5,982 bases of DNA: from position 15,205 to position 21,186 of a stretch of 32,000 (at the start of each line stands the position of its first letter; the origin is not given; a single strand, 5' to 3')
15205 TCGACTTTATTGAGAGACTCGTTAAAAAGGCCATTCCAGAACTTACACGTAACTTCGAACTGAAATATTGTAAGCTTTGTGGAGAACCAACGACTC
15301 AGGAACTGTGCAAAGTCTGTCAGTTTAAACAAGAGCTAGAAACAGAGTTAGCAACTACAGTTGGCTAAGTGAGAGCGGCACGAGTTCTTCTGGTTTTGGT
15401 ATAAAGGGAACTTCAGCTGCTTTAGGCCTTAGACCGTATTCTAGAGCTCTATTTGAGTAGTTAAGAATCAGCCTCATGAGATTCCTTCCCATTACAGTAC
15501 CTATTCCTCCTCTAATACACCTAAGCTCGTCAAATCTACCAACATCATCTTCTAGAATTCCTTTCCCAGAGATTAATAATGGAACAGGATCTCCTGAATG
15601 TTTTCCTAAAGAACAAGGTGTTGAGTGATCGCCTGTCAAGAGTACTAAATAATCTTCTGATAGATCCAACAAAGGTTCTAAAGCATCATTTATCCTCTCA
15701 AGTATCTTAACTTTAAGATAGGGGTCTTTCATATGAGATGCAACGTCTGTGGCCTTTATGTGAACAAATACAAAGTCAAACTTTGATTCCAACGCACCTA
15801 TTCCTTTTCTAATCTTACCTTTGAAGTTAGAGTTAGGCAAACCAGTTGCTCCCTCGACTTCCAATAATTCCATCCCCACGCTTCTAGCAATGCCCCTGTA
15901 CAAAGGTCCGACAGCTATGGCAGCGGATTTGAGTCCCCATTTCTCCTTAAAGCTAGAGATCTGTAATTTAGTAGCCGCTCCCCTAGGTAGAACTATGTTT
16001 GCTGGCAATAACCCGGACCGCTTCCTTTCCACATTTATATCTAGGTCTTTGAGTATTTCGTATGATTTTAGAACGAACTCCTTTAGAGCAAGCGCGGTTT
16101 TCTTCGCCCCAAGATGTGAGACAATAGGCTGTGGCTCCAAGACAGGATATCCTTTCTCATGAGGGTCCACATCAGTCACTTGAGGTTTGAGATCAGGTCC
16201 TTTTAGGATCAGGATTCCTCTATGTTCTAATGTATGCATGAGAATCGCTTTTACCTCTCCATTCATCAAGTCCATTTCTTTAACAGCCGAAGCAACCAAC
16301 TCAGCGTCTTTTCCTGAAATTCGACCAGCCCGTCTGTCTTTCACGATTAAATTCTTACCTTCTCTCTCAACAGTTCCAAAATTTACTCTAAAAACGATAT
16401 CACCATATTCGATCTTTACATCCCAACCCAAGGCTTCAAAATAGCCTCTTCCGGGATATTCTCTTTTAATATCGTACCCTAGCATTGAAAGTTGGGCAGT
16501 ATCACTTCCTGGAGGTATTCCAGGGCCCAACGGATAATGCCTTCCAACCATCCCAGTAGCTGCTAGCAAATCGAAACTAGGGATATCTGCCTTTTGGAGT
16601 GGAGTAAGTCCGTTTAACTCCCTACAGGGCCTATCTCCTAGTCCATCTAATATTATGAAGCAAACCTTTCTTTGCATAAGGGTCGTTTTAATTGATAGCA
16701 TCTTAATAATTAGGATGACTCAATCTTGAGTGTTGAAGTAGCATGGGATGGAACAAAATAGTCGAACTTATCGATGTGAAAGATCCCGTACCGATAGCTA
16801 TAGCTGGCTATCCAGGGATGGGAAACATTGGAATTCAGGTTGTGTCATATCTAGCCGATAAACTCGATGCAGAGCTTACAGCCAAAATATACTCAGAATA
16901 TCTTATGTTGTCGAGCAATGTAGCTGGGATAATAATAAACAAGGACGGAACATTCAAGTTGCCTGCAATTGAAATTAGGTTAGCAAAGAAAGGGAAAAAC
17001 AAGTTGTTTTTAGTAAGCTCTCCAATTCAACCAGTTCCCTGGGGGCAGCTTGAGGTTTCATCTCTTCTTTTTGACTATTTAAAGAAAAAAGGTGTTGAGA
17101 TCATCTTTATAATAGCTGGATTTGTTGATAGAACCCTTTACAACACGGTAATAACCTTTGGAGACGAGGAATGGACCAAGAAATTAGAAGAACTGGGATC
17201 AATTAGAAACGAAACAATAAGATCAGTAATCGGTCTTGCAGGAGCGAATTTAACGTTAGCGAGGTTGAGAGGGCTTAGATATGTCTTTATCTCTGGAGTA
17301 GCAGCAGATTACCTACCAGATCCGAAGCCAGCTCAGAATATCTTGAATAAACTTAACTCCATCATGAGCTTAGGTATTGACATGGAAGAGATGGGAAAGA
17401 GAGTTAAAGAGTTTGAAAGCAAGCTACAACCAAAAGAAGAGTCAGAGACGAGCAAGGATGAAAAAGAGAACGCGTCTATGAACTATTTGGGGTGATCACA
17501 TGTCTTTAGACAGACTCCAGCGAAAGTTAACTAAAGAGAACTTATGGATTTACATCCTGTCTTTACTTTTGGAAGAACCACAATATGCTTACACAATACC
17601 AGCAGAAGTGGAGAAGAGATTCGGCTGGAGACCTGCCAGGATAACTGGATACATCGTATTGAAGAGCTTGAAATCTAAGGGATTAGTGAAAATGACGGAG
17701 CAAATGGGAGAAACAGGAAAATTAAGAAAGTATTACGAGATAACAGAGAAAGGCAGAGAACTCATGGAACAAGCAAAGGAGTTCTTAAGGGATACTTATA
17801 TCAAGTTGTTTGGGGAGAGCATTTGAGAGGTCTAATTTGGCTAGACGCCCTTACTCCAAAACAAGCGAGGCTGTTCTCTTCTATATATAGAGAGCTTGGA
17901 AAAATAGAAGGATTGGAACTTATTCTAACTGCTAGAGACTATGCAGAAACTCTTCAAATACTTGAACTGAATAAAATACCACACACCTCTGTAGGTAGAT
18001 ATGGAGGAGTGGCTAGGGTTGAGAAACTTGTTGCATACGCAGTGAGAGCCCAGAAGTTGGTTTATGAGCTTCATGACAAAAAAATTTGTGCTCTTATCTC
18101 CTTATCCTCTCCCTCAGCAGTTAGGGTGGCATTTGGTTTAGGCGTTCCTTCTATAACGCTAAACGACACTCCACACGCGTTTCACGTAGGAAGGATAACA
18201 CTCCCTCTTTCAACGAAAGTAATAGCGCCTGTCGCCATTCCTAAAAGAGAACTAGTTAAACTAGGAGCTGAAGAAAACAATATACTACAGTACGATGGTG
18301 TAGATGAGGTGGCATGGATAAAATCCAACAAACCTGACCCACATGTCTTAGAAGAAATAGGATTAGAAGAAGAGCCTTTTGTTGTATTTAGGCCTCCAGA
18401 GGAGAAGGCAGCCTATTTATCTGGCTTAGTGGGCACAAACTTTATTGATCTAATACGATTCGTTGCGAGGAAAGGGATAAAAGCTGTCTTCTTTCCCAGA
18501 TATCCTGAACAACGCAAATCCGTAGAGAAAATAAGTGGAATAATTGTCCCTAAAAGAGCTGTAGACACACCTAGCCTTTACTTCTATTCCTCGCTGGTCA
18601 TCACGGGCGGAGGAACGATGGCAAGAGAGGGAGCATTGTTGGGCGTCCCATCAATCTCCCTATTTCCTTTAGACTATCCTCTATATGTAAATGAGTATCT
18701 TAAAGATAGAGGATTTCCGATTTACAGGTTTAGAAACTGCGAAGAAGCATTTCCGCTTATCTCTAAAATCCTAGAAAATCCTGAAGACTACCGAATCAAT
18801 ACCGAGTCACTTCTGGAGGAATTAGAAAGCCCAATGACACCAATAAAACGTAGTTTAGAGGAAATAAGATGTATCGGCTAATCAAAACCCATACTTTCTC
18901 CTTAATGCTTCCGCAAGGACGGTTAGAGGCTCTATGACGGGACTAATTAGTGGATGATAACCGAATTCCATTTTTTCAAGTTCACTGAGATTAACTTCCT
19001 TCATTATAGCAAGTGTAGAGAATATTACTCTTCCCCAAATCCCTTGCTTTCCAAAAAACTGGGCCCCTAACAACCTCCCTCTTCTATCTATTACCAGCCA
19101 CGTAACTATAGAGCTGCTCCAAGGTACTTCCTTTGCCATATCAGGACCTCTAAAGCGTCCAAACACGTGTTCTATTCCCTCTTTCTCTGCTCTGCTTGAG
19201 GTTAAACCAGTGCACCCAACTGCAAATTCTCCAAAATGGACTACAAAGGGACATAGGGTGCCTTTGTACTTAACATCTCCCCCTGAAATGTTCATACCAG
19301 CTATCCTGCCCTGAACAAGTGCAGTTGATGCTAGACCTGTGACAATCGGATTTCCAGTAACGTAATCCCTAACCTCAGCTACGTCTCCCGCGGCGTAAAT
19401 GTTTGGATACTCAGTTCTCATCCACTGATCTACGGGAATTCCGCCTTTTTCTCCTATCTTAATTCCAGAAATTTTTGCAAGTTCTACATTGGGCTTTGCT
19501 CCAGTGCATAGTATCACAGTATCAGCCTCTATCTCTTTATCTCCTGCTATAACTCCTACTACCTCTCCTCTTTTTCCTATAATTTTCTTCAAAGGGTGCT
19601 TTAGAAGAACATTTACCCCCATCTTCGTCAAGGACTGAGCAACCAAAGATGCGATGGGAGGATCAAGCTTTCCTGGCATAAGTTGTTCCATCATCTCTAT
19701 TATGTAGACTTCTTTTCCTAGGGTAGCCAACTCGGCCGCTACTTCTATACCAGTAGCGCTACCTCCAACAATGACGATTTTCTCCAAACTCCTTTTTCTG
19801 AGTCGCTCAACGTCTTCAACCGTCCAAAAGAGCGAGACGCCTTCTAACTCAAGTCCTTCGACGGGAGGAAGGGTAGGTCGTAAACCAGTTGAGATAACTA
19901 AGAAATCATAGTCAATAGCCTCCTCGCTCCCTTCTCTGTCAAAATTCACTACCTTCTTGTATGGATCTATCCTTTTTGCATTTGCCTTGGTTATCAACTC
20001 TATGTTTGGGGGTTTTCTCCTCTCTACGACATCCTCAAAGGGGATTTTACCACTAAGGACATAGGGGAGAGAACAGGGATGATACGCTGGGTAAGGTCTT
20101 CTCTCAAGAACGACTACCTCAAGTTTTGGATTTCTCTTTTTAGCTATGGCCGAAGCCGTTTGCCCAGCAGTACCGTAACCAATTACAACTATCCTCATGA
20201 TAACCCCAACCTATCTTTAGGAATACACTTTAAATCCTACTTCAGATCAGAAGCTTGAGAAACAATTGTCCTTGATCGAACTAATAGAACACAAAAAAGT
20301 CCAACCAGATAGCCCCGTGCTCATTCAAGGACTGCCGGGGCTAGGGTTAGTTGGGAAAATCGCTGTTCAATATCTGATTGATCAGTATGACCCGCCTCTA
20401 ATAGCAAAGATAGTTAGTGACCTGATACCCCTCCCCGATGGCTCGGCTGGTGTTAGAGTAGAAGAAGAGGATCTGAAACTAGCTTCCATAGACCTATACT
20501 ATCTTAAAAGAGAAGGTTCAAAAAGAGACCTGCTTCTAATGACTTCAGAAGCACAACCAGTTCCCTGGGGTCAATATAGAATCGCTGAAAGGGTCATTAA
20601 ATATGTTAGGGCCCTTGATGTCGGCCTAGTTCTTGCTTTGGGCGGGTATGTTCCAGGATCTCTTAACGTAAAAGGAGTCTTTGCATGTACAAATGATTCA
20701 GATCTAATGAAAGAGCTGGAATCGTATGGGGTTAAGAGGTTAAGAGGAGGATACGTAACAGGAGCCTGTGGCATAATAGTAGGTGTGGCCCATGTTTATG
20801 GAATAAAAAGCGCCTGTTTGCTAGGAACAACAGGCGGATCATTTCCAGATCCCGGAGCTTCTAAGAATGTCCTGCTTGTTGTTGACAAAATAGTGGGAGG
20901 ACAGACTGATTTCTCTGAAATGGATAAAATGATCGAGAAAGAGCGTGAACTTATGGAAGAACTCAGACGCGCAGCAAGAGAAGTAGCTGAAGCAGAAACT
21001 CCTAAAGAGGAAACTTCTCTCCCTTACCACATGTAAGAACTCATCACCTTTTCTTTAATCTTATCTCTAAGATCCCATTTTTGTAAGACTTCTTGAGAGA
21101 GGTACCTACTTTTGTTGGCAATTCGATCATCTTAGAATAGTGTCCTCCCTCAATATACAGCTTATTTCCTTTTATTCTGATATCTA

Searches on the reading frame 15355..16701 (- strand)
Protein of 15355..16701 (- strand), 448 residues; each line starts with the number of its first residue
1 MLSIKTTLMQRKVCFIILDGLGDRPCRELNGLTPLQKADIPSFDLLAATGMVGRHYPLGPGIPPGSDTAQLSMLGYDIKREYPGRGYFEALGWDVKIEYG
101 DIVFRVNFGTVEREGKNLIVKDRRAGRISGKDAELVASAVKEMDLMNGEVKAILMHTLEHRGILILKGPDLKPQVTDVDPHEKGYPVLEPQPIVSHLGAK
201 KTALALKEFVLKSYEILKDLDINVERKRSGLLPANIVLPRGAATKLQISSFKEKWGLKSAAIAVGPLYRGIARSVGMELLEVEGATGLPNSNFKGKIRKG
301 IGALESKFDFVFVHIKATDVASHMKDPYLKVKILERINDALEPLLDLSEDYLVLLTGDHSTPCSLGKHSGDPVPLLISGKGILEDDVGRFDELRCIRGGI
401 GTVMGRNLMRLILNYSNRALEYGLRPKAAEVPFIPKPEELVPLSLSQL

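Call 68: search_protein_families(library=pfam, proteins=[window:15355-16701:-], max_evalue=0.0001)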
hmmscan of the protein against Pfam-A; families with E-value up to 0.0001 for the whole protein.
window:15355-16701:- (448 aa): 2 families
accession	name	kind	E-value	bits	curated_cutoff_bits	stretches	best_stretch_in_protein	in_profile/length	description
PF10143.14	PhosphMutase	-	1.8e-45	155.3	21.5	1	47-223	1-170/170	2,3-bisphosphoglycerate-independent phosphoglycerate mutase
PF01676.23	Metalloenzyme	-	9.9e-42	143.6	24.3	1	12-414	2-251/252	Metalloenzyme superfamily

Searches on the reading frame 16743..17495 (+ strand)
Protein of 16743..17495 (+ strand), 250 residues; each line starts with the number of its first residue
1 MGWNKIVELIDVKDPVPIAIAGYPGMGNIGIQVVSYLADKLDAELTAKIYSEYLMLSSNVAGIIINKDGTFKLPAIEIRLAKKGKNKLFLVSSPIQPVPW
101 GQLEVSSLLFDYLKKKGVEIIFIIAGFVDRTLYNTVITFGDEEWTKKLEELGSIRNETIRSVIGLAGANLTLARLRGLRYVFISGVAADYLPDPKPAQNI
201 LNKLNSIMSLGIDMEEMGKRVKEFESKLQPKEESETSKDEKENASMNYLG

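Call 68: search_protein_families(library=pfam, proteins=[window:16743-17495:+], max_evalue=0.0001)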
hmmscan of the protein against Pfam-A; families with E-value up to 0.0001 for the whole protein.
window:16743-17495:+ (250 aa): 1 family
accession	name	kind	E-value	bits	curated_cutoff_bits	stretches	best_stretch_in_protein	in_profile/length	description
PF09754.15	PAC2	-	1.8e-27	97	25.8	1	19-229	1-212/215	PAC2 family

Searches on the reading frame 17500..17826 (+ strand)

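Call 68: search_protein_families(library=pfam, proteins=[window:17500-17826:+], max_evalue=0.0001)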
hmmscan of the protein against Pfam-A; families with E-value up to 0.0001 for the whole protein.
window:17500-17826:+ (108 aa): 1 family
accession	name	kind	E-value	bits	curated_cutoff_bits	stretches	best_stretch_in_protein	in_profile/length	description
PF03551.20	PadR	-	2.5e-14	53.5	27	1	19-90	1-74/75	Transcriptional regulator PadR-like family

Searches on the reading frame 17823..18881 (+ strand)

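Call 68: search_protein_families(library=pfam, proteins=[window:17823-18881:+], max_evalue=0.0001)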
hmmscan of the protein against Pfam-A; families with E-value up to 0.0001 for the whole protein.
window:17823-18881:+ (352 aa): 1 family
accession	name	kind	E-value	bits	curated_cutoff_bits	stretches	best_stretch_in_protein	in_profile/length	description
PF04007.18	DUF354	-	6.4e-50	170.6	22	1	5-317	3-320/349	Protein of unknown function (DUF354)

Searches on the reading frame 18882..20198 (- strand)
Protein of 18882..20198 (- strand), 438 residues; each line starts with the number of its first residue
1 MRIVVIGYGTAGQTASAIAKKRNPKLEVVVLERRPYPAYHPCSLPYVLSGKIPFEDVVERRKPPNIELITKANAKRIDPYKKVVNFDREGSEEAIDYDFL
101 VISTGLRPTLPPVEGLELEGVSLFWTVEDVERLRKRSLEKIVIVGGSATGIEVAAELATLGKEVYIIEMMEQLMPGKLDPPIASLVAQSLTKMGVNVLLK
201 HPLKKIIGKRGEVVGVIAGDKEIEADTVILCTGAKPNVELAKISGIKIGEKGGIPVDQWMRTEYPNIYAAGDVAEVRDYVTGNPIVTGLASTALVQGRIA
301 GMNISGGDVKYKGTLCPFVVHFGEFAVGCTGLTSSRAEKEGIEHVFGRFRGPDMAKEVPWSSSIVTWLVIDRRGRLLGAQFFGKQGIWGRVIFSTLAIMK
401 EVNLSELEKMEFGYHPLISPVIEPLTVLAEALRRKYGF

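Call 68: search_protein_families(library=pfam, proteins=[window:18882-20198:-], max_evalue=0.0001)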
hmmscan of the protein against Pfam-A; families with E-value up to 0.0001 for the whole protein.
window:18882-20198:- (438 aa): 7 families
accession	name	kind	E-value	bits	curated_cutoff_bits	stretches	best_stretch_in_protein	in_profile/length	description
PF07992.20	Pyr_redox_2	-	2e-61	208.4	26.1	1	1-279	1-278/291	Pyridine nucleotide-disulphide oxidoreductase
PF00070.33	Pyr_redox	-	2.3e-20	73.3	22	1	140-217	1-78/82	Pyridine nucleotide-disulphide oxidoreductase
PF13738.12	Pyr_redox_3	-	1.1e-16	61.4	30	1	86-271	114-305/305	Pyridine nucleotide-disulphide oxidoreductase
PF01266.30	DAO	-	1.6e-09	38.2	27.9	0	184-240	153-209/353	FAD dependent oxidoreductase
PF03486.20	HI0933_like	-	2.5e-08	34.1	50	0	182-290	111-236/244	HI0933-like protein Rossmann domain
PF00890.30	FAD_binding_2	-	8.8e-08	32.2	20.4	0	249-274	368-399/414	FAD binding domain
PF02852.28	Pyr_redox_dim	-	6.4e-07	30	25.3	1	320-421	4-105/110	Pyridine nucleotide-disulphide oxidoreductase, dimerisation domain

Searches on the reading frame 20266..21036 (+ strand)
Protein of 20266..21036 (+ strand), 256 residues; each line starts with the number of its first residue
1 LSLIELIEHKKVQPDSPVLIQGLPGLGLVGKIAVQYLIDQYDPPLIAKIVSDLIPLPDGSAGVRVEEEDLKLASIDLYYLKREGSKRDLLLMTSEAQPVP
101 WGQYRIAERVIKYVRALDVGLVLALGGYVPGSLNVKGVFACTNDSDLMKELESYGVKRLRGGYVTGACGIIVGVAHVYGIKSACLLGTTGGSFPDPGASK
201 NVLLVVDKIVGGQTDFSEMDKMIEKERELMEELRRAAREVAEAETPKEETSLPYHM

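Call 68: search_protein_families(library=pfam, proteins=[window:20266-21036:+], max_evalue=0.0001)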
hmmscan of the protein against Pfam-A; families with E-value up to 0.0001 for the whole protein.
window:20266-21036:+ (256 aa): 1 family
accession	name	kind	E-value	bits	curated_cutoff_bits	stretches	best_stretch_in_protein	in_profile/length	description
PF09754.15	PAC2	-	2.6e-35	122.6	25.8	1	19-233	1-214/215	PAC2 family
